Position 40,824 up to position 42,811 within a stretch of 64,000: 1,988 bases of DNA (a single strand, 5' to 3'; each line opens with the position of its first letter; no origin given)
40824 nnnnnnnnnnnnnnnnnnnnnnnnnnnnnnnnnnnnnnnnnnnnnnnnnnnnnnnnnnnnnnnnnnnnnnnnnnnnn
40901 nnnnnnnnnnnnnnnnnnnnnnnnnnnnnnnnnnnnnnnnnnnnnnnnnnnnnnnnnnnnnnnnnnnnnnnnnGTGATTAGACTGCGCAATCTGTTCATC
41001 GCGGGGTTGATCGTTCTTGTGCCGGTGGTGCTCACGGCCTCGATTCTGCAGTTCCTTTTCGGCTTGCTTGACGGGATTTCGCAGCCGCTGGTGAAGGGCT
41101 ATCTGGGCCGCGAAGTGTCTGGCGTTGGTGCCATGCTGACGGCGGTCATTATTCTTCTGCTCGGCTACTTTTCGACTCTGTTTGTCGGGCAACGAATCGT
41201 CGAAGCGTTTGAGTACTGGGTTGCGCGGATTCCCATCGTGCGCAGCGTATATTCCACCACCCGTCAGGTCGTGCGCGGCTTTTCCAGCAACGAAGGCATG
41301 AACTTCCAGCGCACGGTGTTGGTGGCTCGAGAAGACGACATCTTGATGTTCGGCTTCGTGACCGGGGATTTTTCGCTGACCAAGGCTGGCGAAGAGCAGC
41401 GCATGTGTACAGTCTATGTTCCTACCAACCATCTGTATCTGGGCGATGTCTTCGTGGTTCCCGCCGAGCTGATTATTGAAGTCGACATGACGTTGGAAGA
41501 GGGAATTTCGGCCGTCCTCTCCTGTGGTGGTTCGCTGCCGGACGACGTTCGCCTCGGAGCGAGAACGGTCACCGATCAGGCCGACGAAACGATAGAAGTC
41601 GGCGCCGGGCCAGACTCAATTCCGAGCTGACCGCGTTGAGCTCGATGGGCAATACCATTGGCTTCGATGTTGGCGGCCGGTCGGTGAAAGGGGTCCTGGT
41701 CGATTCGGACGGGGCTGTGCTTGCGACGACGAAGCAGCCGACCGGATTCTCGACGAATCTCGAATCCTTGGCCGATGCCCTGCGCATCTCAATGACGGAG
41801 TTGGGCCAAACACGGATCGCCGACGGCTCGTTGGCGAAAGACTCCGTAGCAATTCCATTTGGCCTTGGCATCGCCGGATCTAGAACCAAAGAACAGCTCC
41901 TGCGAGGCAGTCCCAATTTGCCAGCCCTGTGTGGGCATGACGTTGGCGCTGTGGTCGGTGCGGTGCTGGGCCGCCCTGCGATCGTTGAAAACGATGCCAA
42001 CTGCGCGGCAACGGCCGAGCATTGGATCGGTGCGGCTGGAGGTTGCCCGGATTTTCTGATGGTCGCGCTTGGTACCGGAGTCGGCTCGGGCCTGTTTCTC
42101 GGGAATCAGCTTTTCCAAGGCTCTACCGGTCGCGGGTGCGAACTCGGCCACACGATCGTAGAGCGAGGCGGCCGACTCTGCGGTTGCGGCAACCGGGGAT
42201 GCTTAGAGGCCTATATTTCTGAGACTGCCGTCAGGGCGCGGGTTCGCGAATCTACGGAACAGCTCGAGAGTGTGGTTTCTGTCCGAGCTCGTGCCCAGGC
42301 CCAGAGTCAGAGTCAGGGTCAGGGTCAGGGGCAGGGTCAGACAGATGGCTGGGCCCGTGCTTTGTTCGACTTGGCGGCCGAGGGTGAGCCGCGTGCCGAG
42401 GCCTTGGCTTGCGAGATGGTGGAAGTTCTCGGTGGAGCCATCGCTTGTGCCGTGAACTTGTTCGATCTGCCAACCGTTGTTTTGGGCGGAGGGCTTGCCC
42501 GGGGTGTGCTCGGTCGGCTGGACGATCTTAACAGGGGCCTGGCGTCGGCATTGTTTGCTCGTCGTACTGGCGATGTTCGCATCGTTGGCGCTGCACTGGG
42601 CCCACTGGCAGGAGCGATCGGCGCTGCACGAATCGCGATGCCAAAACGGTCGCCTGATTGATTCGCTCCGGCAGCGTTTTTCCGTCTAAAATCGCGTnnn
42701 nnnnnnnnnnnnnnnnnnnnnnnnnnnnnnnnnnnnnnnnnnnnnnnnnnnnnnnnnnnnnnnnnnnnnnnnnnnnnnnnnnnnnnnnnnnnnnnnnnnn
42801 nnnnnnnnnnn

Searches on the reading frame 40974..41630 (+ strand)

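Call 57: search_protein_families(library=pfam, proteins=[window:40974-41630:+], max_evalue=0.001)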
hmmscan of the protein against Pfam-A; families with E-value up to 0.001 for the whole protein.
window:40974-41630:+ (218 aa): 1 family
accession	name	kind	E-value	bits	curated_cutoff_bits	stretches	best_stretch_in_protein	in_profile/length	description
PF04367.18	DUF502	-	1.4e-24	86.4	23.8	1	55-153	2-103/107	Protein of unknown function (DUF502)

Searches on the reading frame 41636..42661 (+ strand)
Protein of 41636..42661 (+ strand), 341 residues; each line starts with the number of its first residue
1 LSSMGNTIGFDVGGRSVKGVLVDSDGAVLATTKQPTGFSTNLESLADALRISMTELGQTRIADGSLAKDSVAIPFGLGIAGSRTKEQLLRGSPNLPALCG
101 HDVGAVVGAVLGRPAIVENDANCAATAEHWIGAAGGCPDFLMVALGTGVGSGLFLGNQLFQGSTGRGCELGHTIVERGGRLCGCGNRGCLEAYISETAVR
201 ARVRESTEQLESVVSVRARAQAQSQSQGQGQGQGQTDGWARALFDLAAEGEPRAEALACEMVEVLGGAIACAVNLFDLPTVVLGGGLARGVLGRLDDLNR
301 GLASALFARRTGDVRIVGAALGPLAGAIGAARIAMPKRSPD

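Call 57: search_protein_families(library=pfam, proteins=[window:41636-42661:+], max_evalue=0.001)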
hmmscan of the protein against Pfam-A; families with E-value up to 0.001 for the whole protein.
window:41636-42661:+ (341 aa): 1 family
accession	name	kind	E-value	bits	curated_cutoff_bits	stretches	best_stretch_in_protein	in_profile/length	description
PF00480.26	ROK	-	3.4e-47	161.8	22.9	1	7-334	1-291/294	ROK family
